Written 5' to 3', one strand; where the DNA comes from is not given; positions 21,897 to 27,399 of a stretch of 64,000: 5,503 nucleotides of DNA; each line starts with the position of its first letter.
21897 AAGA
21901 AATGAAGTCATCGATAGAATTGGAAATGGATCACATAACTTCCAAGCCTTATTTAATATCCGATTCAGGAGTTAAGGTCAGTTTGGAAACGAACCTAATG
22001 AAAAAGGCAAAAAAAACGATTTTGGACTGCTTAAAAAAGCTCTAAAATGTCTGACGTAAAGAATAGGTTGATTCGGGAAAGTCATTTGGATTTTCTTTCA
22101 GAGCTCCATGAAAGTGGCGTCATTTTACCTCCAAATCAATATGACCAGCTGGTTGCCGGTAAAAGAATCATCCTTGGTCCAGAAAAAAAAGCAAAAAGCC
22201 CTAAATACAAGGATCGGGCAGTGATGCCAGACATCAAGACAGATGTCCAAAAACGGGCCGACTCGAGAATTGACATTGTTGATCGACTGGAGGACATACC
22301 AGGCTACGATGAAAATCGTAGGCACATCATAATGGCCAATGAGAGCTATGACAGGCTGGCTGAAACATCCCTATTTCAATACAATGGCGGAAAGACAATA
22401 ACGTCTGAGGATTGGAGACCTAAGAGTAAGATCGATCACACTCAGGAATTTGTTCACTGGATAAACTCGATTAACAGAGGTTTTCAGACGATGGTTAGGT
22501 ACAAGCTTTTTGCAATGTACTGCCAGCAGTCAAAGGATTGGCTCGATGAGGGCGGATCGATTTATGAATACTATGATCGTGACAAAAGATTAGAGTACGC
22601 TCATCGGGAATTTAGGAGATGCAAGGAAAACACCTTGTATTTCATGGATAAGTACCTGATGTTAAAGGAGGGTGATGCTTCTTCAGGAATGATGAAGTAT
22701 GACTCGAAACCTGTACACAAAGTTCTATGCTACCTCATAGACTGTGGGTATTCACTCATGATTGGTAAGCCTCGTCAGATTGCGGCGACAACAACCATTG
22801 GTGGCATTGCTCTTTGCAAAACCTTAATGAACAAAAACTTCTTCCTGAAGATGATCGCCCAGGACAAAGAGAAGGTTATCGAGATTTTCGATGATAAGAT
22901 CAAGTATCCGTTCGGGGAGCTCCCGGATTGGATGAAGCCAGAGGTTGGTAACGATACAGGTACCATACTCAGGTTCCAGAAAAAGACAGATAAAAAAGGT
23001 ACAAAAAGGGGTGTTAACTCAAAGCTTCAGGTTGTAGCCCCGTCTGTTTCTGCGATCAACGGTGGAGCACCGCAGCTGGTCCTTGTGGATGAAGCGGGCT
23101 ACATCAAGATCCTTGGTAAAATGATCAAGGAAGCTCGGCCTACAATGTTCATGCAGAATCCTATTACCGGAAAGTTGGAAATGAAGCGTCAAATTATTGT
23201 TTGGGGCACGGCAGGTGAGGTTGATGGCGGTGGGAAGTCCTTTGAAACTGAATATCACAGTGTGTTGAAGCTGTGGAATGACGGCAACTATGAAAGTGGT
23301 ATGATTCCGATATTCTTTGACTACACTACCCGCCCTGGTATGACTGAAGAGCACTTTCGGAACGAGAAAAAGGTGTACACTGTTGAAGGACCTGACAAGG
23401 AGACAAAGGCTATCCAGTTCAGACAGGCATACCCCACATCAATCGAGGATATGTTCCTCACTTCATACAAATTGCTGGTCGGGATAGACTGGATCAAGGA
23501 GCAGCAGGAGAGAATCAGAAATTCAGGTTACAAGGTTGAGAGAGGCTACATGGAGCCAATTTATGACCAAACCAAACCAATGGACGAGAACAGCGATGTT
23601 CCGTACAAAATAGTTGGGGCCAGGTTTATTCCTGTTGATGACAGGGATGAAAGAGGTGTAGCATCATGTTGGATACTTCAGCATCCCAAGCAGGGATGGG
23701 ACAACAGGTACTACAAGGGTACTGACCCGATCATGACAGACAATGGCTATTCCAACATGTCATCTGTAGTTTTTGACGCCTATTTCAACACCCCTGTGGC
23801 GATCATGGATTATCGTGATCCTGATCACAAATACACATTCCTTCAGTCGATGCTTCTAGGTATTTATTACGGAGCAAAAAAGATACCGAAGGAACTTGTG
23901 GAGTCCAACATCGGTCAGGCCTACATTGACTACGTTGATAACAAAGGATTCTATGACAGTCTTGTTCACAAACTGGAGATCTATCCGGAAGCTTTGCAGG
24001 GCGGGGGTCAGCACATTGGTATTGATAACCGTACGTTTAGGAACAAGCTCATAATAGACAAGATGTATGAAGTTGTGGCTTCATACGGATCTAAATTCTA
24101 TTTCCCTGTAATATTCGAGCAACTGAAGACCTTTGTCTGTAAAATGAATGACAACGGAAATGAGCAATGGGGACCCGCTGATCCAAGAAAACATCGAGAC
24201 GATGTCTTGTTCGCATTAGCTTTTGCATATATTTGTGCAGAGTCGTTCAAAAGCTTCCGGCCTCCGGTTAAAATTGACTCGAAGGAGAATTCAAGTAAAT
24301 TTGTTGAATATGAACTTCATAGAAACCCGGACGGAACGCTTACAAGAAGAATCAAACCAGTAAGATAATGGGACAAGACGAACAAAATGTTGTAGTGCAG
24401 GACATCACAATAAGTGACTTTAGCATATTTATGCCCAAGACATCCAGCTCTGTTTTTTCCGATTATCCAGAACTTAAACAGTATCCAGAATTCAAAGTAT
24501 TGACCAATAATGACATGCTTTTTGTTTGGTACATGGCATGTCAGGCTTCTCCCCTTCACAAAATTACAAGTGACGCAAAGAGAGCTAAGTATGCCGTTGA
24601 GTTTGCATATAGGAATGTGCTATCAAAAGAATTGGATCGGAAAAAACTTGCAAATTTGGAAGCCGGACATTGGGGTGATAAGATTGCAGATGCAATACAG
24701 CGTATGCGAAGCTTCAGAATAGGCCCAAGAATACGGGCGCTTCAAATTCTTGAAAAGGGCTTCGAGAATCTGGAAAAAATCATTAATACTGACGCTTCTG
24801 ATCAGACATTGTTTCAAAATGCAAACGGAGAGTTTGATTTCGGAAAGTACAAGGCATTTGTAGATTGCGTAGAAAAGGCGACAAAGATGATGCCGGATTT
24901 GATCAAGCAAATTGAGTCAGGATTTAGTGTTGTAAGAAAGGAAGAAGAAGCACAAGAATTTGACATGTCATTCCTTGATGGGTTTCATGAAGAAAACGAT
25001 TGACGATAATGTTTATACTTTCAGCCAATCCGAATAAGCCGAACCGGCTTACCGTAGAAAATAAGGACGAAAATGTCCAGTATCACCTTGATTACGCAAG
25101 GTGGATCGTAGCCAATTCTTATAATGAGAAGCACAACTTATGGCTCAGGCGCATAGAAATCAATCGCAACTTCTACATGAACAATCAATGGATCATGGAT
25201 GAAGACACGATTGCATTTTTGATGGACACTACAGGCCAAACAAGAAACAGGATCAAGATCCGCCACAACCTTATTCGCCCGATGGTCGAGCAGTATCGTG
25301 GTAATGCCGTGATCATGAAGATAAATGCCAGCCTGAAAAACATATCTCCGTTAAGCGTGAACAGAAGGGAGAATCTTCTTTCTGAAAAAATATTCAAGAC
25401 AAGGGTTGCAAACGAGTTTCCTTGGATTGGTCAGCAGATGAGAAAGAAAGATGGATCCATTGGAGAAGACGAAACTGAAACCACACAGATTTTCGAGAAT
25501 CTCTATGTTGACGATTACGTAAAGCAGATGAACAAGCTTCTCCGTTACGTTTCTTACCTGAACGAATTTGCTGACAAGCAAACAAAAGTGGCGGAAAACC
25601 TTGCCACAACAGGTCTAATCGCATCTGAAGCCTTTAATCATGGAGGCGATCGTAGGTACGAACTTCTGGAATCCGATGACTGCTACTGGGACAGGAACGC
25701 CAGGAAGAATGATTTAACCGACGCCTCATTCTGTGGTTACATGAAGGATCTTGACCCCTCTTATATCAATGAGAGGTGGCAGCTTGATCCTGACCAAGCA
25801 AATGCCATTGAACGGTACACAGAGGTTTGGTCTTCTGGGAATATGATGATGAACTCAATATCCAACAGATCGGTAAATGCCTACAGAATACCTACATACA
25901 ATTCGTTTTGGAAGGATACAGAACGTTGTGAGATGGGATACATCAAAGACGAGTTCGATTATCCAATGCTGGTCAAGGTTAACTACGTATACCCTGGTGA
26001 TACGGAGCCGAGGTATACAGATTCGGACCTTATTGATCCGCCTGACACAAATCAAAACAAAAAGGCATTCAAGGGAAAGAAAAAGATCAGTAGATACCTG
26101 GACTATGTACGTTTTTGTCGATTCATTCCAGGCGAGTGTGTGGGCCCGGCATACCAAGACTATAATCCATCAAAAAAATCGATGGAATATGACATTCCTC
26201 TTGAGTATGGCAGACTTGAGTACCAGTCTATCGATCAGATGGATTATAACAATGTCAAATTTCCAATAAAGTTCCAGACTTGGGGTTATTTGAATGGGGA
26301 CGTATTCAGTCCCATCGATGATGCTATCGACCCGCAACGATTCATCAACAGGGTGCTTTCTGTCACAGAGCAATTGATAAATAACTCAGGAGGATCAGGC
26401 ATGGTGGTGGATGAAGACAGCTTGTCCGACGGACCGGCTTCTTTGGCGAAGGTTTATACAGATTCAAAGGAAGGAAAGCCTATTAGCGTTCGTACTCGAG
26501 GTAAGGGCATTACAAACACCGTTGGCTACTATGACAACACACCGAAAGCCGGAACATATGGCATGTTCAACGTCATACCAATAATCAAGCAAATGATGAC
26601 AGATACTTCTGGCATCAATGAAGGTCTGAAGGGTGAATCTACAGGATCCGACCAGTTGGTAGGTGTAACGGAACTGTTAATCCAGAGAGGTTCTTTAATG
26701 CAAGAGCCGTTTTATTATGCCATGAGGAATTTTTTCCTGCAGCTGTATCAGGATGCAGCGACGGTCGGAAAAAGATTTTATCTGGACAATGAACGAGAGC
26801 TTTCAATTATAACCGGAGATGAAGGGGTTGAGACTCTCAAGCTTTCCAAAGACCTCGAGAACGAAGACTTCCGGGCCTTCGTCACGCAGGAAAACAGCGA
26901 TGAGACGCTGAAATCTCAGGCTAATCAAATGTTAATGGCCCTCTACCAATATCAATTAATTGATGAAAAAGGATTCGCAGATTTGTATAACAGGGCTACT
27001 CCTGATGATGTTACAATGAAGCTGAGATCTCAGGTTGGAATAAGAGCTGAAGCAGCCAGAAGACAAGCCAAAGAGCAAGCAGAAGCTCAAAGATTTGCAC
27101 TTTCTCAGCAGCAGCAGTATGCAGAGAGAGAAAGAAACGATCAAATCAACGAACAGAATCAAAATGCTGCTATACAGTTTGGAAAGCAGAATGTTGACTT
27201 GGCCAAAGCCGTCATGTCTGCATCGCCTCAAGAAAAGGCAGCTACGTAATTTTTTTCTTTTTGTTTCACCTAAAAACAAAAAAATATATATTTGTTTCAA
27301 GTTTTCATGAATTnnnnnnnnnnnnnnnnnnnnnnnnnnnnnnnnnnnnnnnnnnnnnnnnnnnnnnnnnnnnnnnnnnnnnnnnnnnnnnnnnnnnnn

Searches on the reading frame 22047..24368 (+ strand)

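Call 43: search_protein_families(library=phrogs, proteins=[window:22047-24368:+], max_evalue=0.00001)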
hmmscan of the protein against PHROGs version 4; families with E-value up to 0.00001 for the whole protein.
window:22047-24368:+ (773 aa): 2 families
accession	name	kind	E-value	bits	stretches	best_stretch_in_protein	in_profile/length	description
phrog_5989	-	head and packaging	9.8e-10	39.1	1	186-350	111-260/347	terminase large subunit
phrog_26724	-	unknown function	4.4e-06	27.4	1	238-311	51-125/192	-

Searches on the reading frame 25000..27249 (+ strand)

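Call 43: search_protein_families(library=phrogs, proteins=[window:25000-27249:+], max_evalue=0.00001)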
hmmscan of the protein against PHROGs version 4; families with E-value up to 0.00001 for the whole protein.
window:25000-27249:+ (749 aa): 1 family
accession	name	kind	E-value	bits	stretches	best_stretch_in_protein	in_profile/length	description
phrog_156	-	head and packaging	3.7e-21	76.2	1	175-739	98-625/681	portal protein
